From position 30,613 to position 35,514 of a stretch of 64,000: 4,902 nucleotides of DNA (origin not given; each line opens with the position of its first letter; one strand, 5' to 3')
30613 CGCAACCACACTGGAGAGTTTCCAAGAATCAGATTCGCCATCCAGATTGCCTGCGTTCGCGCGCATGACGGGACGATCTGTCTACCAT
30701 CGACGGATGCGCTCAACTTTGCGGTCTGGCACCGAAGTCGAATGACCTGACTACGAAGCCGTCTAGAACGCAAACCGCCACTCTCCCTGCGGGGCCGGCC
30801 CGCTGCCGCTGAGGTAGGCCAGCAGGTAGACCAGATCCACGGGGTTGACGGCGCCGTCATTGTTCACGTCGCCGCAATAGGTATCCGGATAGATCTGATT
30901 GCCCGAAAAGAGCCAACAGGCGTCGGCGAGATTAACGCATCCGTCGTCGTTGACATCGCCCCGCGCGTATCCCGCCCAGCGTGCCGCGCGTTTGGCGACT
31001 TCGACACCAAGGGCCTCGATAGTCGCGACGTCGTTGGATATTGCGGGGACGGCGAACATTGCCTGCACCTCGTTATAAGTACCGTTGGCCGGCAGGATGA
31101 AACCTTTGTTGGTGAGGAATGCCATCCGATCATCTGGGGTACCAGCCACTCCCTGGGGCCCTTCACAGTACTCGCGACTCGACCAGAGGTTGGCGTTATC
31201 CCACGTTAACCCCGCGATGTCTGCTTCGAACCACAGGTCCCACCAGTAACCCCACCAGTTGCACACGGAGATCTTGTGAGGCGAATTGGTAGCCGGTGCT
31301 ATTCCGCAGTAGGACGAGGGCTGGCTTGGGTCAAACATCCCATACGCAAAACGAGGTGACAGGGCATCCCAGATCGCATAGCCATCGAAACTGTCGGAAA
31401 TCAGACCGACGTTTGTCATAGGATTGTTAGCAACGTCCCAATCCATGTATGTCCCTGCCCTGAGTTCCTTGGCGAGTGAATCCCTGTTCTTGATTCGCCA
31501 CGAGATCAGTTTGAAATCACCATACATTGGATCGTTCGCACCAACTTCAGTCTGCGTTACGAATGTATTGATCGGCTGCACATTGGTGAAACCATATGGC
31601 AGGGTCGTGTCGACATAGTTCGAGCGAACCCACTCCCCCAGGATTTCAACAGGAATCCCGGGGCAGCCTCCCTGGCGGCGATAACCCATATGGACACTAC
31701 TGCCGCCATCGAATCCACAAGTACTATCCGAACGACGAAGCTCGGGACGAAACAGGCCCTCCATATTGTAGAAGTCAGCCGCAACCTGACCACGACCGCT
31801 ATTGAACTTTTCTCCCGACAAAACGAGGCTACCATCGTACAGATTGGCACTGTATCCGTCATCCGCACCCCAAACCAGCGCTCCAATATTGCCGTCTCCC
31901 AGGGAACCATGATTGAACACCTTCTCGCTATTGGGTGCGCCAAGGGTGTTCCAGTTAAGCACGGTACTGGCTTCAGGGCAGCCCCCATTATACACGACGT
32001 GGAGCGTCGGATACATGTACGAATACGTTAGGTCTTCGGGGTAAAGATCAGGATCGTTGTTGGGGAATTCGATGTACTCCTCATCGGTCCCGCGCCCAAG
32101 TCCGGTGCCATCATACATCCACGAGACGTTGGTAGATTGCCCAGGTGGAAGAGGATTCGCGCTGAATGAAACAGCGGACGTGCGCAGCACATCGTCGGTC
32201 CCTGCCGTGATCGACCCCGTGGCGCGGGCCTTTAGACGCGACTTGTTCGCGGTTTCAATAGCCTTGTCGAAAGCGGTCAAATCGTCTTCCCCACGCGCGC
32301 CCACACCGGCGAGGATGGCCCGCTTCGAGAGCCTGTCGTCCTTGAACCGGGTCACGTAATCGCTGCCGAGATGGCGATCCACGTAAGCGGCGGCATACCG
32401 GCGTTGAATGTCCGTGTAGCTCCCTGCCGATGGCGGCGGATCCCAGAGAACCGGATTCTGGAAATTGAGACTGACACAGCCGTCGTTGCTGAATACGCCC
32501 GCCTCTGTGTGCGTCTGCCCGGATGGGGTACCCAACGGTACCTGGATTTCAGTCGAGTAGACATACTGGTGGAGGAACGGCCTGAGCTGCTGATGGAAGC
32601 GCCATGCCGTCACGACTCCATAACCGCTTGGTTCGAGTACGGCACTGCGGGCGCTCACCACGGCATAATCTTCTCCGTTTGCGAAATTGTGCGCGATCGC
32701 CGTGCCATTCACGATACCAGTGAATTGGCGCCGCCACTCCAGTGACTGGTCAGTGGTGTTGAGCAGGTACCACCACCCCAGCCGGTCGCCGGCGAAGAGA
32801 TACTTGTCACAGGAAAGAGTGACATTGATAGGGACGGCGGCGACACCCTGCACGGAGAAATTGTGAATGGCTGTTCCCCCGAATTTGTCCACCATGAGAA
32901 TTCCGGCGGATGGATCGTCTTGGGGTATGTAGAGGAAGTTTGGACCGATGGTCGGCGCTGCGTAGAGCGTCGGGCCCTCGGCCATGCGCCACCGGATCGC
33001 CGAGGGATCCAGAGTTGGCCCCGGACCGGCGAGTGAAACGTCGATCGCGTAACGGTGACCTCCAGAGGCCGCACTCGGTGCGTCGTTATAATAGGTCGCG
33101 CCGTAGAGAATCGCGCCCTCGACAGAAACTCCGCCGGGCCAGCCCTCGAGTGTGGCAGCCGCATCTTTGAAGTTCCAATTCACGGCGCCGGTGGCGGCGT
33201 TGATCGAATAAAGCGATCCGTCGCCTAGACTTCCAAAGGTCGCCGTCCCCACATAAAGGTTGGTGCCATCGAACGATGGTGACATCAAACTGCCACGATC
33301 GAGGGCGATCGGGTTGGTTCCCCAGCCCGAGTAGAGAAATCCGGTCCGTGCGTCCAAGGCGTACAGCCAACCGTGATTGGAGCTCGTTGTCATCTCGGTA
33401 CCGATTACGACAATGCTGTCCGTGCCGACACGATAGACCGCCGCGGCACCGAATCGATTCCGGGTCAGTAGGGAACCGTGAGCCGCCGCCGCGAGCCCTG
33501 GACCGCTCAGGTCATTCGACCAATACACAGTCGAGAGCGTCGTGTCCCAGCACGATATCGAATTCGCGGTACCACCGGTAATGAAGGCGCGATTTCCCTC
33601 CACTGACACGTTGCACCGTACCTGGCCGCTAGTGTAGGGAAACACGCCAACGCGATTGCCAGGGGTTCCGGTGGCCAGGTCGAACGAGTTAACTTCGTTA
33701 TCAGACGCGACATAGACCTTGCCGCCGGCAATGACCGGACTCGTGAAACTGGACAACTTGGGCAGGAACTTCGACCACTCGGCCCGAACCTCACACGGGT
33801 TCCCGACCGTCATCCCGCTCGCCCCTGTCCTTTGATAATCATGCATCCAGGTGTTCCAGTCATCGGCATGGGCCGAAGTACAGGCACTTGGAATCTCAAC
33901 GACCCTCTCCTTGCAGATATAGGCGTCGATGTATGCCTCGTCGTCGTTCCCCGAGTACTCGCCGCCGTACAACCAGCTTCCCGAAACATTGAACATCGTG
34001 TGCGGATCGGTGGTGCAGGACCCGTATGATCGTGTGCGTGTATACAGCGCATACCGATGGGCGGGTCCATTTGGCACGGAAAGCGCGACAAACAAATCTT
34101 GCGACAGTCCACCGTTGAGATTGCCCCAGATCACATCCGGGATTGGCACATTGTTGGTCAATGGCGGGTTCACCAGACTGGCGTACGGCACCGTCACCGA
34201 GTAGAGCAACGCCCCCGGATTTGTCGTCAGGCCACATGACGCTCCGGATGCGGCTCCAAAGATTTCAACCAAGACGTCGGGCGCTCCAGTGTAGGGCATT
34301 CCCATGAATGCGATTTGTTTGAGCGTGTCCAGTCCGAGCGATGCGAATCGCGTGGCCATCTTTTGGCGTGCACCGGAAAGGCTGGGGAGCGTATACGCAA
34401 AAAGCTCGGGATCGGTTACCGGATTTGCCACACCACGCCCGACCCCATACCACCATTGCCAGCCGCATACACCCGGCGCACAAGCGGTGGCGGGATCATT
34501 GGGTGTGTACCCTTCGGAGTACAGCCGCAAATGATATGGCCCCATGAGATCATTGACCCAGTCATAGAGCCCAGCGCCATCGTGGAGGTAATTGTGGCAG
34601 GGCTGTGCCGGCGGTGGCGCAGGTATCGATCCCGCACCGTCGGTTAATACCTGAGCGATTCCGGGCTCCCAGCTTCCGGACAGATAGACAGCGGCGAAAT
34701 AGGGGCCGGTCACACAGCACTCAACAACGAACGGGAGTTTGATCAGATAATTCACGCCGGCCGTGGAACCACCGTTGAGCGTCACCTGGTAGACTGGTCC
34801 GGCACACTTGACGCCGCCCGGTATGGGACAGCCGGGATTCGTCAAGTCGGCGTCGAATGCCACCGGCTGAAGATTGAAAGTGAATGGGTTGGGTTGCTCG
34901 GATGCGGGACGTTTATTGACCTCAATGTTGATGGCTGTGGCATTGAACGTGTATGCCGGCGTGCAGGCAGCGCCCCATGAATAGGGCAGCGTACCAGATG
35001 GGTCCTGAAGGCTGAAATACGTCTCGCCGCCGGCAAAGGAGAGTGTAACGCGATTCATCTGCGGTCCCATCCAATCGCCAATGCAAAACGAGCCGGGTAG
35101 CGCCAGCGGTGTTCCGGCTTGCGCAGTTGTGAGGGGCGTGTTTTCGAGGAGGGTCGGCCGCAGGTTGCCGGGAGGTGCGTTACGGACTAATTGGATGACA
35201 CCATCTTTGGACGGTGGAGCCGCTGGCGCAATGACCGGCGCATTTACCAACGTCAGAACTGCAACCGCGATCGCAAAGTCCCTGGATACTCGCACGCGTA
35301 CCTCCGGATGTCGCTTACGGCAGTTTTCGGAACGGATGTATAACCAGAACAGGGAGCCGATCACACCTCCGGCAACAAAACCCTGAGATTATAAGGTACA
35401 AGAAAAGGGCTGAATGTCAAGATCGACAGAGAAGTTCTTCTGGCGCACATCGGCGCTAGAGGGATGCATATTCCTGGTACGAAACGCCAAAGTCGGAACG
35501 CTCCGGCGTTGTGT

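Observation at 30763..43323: Tandem cluster of three S8 subtilases plus a 1533-aa surface protein, all carrying C-terminal dockerin-like modules; two subtilases end in PCNPC and one in PCEP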

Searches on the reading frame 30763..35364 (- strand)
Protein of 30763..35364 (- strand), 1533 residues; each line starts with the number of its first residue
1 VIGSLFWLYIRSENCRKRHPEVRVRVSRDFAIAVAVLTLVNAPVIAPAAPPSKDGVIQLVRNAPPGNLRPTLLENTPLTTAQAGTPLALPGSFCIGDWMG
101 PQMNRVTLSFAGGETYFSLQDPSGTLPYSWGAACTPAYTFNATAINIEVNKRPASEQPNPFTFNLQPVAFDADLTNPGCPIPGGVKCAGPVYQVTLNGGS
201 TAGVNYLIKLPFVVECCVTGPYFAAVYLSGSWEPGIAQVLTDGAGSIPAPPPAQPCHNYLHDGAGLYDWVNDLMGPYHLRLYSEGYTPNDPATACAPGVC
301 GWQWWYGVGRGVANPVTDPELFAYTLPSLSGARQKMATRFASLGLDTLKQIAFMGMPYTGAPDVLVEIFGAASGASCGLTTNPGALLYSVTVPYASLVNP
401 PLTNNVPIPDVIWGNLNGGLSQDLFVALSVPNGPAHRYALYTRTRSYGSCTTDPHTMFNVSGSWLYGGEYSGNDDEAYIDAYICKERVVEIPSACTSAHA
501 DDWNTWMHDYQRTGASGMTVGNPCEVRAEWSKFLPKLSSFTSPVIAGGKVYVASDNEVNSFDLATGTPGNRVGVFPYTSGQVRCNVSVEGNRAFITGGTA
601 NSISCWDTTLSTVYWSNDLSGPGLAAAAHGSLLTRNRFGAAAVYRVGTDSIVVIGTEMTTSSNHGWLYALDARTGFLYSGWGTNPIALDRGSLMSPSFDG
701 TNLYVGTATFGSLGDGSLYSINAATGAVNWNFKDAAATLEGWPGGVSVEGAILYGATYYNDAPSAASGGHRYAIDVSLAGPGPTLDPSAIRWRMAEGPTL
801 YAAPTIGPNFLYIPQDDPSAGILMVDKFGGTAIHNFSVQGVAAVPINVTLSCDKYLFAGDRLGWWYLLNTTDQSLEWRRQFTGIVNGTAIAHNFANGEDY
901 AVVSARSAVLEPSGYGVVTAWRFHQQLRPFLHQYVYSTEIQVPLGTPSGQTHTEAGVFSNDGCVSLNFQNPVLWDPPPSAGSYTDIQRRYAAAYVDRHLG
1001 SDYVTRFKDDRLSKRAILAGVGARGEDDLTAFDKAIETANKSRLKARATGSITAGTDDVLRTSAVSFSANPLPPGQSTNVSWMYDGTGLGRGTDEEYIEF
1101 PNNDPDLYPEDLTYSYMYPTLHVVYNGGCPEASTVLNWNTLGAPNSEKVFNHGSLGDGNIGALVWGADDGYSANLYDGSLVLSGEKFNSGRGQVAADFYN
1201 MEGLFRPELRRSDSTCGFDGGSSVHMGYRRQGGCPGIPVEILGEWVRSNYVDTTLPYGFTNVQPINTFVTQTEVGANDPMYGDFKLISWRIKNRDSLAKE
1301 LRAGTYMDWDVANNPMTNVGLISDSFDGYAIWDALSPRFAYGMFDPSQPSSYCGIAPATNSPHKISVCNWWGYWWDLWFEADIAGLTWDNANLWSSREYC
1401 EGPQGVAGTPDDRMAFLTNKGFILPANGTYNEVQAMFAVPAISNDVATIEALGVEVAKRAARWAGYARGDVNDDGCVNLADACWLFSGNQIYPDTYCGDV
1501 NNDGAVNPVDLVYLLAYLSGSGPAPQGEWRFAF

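Call 5: search_protein_families(library=pfam, proteins=[window:30763-35364:-], max_evalue=0.01)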
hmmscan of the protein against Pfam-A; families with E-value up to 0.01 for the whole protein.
window:30763-35364:- (1533 aa): 4 families
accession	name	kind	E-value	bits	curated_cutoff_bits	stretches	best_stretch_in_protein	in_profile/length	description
PF24248.1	DUF7451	-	1.7e-10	41.6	27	1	113-229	24-136/191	Domain of unknown function (DUF7451)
PF13360.13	PQQ_2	-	4.6e-08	33.4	27.6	1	555-731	2-143/233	Outer membrane protein assembly factor BamB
PF00404.24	Dockerin_1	-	2.2e-06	28.2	22.9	1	1498-1524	2-28/57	Dockerin type I domain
PF13570.13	Beta-prop_ACSF4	-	0.00012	22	133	0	850-893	58-101/329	Beta-alanine-activating enzyme, beta-propeller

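Call 6: search_protein_families(library=ncbifam, proteins=[window:30763-35364:-], max_evalue=0.01)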
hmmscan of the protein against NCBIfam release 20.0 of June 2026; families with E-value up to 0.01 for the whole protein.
window:30763-35364:- (1533 aa): 1 family
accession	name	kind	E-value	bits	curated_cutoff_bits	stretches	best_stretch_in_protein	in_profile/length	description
TIGR03300.1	assembly_YfgL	equivalog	0.0063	15.2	285.2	0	521-627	35-141/377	outer membrane protein assembly factor BamB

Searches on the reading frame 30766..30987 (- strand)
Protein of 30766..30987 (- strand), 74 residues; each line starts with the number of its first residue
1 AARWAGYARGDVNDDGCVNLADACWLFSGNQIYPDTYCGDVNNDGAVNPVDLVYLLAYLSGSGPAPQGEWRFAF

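Call 7: search_protein_families(library=pfam, proteins=[window:30766-30987:-], max_evalue=10)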
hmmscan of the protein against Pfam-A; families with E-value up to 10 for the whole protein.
seq(74 aa): 3 families
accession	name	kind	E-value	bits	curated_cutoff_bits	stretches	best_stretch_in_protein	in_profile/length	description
PF00404.24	Dockerin_1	-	2.5e-09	37.6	22.9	2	39-66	2-29/57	Dockerin type I domain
PF00036.39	EF-hand_1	-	0.039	13.9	25.4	1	40-56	10-26/29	EF hand domain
PF13405.12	EF-hand_6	-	0.055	13.7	25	1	40-58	10-28/30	EF-hand domain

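Call 8: search_protein_families(library=ncbifam, proteins=[window:30766-30987:-], max_evalue=10)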
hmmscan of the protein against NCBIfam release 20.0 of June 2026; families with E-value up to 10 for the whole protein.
seq(74 aa): 1 family
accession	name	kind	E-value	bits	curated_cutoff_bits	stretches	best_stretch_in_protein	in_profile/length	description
NF049990.1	CellobisidaseCelK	equivalog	0.04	12.1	1700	1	10-60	830-883/889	cellulose 1,4-beta-cellobiosidase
